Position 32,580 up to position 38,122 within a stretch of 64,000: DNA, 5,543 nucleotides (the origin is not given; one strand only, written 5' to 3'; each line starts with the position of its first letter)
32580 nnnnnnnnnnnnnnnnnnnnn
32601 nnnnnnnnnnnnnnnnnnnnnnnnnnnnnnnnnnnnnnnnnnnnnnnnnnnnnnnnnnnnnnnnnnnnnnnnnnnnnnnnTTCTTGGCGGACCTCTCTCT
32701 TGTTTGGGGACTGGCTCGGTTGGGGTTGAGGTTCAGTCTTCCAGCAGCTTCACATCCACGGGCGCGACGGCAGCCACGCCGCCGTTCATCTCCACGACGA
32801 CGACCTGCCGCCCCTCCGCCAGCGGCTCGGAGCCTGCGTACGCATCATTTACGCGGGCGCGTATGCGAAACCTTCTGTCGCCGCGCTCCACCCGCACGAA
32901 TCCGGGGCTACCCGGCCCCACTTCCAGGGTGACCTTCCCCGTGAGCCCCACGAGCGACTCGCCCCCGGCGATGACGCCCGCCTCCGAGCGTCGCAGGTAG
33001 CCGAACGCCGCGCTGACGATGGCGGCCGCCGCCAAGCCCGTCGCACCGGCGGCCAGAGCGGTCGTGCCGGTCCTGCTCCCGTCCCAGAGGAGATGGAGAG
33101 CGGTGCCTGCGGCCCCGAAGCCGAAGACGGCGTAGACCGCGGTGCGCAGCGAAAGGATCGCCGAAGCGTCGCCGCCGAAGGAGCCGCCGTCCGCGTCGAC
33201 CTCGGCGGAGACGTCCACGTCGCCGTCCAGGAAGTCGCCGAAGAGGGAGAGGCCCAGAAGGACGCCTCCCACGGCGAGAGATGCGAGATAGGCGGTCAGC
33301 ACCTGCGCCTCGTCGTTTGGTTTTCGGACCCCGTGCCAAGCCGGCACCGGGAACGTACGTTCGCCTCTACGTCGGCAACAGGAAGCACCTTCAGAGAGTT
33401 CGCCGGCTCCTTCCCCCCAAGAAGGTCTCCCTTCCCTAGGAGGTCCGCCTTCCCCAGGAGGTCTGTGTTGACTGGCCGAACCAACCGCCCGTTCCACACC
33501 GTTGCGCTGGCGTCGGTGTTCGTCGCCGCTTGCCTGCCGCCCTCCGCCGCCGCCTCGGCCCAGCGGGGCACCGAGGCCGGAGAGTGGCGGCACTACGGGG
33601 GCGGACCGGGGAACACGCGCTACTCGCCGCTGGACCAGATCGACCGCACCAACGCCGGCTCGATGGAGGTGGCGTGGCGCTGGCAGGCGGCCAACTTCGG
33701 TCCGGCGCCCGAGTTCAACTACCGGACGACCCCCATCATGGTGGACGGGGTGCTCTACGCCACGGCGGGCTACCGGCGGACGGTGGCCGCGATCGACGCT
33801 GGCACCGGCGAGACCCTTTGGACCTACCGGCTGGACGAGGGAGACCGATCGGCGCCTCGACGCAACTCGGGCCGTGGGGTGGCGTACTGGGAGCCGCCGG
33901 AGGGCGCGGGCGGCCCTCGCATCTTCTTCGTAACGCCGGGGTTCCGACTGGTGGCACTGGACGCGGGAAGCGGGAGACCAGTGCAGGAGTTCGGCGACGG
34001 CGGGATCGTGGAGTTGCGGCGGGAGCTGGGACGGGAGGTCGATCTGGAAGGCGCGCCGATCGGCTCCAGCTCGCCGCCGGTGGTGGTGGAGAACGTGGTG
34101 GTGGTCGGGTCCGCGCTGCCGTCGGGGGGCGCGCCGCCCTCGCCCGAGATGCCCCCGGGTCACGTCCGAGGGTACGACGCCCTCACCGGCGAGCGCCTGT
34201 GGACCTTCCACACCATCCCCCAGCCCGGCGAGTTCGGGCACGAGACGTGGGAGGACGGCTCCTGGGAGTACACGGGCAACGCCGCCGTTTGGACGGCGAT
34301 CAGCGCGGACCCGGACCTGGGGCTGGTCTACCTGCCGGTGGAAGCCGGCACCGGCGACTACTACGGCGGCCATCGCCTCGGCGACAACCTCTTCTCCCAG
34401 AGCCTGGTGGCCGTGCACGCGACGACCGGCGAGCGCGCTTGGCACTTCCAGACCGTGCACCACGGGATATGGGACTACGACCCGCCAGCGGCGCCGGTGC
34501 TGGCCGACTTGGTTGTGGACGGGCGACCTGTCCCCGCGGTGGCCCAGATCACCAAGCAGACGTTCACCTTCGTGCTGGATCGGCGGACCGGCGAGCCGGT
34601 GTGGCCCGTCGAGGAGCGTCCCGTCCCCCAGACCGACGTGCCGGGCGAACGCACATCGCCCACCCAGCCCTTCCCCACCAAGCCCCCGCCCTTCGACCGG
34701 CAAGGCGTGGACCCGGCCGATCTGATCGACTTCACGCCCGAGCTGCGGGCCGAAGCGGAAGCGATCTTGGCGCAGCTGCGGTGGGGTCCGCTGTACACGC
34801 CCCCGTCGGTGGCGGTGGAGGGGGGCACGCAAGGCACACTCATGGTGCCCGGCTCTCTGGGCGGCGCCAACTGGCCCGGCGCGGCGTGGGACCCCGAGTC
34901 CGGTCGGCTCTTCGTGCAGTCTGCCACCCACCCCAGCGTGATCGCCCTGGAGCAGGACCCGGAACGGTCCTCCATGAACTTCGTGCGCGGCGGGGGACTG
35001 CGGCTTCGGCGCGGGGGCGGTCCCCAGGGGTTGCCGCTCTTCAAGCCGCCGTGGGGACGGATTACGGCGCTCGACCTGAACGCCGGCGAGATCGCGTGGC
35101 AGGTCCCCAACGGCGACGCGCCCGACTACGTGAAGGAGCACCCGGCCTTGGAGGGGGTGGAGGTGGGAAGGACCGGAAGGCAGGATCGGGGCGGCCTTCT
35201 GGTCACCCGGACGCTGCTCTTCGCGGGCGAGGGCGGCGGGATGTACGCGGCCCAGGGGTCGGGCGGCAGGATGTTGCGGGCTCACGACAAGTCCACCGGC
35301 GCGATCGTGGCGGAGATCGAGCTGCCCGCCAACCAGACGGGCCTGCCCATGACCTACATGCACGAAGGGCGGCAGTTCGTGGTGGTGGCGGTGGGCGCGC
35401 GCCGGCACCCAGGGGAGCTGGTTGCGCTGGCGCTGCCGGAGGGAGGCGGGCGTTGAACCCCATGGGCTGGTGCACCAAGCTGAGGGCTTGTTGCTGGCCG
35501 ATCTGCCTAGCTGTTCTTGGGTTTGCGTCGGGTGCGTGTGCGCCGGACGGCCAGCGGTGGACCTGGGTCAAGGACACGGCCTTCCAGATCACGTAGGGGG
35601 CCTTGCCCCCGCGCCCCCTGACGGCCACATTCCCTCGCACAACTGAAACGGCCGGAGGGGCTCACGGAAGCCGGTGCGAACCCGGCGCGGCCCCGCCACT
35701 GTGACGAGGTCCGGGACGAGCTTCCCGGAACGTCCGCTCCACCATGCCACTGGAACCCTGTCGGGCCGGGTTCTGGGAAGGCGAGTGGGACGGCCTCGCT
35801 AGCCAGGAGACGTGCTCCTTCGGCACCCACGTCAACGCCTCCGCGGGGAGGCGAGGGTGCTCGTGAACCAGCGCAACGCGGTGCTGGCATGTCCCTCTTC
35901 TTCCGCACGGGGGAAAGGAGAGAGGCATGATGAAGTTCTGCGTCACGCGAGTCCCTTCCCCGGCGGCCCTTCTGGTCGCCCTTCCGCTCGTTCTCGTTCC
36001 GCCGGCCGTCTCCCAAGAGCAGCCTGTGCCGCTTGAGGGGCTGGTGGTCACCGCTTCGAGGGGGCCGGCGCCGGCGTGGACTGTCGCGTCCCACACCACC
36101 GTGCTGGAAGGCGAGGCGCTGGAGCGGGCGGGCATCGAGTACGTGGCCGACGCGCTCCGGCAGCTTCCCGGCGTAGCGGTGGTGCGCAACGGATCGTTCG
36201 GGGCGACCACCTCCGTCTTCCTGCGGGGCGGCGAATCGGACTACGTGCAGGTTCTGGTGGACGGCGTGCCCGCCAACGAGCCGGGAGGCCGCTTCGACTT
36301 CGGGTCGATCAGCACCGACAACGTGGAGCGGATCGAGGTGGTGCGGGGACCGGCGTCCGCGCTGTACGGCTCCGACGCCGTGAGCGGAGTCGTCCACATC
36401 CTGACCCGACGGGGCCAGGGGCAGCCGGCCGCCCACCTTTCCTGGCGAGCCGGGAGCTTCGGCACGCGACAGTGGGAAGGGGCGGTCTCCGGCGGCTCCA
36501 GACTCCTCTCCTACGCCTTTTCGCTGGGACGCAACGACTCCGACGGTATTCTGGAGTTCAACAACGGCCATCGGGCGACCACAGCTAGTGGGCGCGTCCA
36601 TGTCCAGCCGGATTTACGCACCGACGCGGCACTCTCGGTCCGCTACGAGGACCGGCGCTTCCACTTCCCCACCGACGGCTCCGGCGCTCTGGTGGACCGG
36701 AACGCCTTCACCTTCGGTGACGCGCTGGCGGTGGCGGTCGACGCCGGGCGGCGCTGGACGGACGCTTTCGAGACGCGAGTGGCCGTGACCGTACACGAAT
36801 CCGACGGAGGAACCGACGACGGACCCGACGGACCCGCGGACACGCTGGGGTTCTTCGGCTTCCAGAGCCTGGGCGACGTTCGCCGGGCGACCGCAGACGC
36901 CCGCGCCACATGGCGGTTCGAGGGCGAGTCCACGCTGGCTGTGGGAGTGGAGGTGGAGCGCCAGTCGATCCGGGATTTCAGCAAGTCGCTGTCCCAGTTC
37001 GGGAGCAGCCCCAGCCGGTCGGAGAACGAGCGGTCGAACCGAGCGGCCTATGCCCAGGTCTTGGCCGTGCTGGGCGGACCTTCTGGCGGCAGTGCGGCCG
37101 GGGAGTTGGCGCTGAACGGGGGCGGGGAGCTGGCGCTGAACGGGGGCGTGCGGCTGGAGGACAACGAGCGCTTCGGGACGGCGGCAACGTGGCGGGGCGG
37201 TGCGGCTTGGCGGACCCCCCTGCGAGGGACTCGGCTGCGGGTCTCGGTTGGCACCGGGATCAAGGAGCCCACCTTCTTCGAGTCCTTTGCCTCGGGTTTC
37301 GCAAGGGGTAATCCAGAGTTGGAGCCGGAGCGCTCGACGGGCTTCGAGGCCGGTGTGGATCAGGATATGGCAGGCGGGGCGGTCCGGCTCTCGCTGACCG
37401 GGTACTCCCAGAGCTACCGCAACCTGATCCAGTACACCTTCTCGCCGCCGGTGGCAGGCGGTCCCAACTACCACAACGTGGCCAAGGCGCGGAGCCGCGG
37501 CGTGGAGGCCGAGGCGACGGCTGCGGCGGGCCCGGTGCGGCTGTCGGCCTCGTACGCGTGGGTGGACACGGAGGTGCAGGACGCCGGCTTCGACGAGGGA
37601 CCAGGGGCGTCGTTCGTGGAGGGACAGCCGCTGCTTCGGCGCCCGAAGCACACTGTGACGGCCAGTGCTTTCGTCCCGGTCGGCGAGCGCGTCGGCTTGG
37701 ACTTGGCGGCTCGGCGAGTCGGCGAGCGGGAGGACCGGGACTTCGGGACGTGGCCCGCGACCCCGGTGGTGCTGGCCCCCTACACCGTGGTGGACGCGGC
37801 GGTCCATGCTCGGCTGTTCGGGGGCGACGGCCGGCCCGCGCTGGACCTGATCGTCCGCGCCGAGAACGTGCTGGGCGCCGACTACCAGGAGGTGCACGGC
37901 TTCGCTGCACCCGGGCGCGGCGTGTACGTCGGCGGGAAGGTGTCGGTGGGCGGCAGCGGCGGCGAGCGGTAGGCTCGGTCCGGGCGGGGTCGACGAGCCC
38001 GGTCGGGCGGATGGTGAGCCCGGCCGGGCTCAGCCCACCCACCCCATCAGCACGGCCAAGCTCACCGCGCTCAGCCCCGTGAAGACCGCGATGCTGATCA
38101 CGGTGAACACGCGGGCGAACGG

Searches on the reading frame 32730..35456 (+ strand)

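Call 51: search_protein_families(library=pfam, proteins=[window:32730-35456:+])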
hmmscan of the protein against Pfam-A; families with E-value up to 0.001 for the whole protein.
window:32730-35456:+ (908 aa): 2 families
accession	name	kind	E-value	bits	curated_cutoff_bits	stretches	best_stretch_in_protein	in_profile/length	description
PF01011.28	PQQ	-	3.3e-195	650.7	26.7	1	286-884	1-595/595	Glucose/ethanol/alcohol dehydrogenase, beta-propeller domain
PF13360.13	PQQ_2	-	1.4e-15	58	27.6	1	327-418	68-141/233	Outer membrane protein assembly factor BamB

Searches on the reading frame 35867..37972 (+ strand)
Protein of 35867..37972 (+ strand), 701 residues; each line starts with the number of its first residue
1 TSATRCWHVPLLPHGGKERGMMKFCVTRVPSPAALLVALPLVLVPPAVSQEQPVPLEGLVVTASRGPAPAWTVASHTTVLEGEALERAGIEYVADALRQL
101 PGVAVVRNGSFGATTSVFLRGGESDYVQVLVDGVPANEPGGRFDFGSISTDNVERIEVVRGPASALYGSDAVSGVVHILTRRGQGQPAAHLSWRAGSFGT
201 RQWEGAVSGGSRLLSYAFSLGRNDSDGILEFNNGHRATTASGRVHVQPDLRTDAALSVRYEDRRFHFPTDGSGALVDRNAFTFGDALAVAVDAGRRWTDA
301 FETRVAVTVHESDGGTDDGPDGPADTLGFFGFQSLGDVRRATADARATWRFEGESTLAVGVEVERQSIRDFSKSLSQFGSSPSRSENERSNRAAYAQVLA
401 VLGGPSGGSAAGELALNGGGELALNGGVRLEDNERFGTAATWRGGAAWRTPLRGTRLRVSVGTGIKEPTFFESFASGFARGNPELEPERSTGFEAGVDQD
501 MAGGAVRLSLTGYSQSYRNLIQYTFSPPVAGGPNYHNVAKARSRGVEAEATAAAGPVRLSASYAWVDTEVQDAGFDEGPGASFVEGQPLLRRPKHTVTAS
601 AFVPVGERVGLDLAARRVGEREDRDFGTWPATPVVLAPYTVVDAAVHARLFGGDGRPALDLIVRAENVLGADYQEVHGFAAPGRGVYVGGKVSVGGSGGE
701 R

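Call 51: search_protein_families(library=pfam, proteins=[window:35867-37972:+])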
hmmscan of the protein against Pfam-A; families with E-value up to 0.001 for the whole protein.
window:35867-37972:+ (701 aa): 2 families
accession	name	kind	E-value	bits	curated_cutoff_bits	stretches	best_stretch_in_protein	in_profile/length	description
PF00593.30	TonB_dep_Rec_b-barrel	-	1.2e-38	134.5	27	1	231-646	17-419/436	TonB dependent receptor-like, beta-barrel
PF07715.20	Plug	-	1e-26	94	23.9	1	73-175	5-107/107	TonB-dependent Receptor Plug Domain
